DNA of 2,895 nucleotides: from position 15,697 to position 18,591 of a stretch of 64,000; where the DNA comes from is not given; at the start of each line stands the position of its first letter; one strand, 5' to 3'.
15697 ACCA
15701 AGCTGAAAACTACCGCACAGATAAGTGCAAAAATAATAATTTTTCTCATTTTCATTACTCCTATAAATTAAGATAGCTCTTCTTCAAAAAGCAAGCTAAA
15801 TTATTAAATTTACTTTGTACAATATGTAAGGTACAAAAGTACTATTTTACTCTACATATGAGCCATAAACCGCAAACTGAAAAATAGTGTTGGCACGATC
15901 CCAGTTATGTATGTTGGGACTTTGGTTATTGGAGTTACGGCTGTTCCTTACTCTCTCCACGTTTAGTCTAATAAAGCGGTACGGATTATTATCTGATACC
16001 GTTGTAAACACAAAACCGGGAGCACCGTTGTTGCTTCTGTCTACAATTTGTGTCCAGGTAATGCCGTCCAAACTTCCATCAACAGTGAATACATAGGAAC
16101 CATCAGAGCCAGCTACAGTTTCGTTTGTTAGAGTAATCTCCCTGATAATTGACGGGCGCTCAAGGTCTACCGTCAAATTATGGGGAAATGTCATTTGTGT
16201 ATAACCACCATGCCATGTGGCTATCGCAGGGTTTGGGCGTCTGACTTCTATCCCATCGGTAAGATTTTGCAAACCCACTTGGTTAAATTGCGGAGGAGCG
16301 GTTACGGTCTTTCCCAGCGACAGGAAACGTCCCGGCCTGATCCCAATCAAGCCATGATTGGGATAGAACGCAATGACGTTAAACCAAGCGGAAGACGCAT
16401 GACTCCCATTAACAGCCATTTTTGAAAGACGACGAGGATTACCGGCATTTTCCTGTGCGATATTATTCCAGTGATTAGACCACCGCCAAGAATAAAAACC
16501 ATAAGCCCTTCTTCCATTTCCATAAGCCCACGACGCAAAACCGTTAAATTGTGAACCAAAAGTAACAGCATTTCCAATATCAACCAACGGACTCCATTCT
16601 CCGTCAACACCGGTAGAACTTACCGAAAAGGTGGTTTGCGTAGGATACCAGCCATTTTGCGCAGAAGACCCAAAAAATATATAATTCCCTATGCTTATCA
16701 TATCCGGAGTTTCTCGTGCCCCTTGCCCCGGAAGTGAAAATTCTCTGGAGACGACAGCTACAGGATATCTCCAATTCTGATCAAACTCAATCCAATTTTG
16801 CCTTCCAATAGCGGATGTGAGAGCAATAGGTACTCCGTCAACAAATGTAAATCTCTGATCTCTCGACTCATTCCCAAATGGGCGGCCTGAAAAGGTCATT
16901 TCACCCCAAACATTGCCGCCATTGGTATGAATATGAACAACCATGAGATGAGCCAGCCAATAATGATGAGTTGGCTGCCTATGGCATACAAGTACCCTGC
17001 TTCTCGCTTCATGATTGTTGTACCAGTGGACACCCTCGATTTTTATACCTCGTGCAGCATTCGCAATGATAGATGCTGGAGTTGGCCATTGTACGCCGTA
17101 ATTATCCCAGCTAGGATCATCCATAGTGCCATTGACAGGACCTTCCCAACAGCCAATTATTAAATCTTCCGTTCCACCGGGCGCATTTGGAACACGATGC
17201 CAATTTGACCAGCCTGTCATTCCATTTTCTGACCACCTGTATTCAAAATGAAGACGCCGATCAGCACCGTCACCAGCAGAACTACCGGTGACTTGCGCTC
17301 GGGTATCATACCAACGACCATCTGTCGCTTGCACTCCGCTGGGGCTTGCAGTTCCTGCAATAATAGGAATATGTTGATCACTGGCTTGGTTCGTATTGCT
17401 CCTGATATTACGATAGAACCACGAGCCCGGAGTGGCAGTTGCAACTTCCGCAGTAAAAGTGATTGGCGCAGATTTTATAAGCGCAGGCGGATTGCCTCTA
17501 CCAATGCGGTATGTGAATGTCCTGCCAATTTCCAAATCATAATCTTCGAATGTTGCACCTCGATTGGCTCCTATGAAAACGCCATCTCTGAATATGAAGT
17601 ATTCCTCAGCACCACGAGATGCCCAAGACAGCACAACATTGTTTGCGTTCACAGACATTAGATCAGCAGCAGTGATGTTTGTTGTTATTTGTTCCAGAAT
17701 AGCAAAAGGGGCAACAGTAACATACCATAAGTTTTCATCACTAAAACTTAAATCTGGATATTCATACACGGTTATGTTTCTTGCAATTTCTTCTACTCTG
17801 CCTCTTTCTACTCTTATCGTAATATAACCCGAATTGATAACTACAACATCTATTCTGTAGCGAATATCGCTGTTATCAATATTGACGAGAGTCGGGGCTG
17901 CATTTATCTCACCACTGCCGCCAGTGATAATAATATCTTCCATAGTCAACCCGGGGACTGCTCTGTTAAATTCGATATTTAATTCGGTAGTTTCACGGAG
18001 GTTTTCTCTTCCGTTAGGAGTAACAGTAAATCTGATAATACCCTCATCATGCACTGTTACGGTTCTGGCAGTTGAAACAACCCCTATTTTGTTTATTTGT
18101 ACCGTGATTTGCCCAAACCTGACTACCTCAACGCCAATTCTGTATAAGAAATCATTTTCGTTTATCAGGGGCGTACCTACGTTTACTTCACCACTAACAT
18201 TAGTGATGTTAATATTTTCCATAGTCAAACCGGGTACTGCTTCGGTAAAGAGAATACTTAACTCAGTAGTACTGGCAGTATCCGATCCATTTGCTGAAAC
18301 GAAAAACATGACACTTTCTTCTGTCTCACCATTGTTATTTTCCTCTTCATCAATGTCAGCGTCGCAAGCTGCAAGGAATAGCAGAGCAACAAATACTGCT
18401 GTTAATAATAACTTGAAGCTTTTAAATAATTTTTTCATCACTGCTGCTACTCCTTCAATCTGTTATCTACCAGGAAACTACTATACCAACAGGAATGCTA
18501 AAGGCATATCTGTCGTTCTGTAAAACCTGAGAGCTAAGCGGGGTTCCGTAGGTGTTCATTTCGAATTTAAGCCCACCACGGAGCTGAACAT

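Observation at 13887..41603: Candidate spirochaete-specific PUL: barrel porin plus lipoprotein enzymes and lectins, with no SusC/SusD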

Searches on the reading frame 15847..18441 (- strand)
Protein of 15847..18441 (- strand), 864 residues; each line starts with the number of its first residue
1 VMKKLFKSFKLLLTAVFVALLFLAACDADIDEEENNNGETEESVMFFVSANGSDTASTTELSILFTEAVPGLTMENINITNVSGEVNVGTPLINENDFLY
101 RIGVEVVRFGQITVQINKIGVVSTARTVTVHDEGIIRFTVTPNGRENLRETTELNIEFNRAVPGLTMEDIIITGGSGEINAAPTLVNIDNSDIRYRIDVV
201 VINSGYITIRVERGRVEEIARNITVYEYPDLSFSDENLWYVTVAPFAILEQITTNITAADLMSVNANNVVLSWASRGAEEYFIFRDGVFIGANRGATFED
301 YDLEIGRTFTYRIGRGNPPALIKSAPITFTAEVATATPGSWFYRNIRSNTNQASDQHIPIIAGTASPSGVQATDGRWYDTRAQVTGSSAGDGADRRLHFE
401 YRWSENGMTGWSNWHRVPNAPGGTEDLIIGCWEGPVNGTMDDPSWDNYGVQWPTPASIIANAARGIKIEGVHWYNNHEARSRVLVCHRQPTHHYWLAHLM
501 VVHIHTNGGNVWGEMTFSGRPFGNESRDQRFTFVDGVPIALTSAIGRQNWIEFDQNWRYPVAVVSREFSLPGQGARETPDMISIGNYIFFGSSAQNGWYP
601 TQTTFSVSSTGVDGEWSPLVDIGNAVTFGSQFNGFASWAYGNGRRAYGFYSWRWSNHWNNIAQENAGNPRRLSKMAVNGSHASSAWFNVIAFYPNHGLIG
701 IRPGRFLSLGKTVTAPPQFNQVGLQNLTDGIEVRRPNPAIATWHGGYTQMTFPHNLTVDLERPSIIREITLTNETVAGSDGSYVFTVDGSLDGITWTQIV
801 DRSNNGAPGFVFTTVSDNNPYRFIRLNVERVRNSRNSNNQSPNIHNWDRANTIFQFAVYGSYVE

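Call 3: search_protein_families(library=pfam, proteins=[window:15847-18441:-], max_evalue=0.01)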
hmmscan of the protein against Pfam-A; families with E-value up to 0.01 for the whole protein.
window:15847-18441:- (864 aa): 3 families
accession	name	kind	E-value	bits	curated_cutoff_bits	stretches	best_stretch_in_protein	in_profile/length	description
PF22633.2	F5_F8_type_C_2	-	6.4e-08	33.5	27.8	1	743-807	12-73/91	NedA-like, galactose-binding domain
PF00754.31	F5_F8_type_C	-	2.4e-07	31.4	28.2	1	742-832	25-115/127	F5/8 type C domain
PF19078.6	Big_12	-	0.0038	17.9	27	0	147-176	17-46/102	Bacterial Ig-like domain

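Call 63: search_solved_structures(query=window:15847-18441:-, max_evalue=0.01)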
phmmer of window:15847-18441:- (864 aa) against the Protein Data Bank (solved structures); distinct sequences matched with E-value up to 0.01: 1.
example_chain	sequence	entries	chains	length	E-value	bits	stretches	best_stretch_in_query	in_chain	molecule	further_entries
3vsf_A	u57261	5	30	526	7.3e-05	24.3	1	531-660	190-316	Ricin B lectin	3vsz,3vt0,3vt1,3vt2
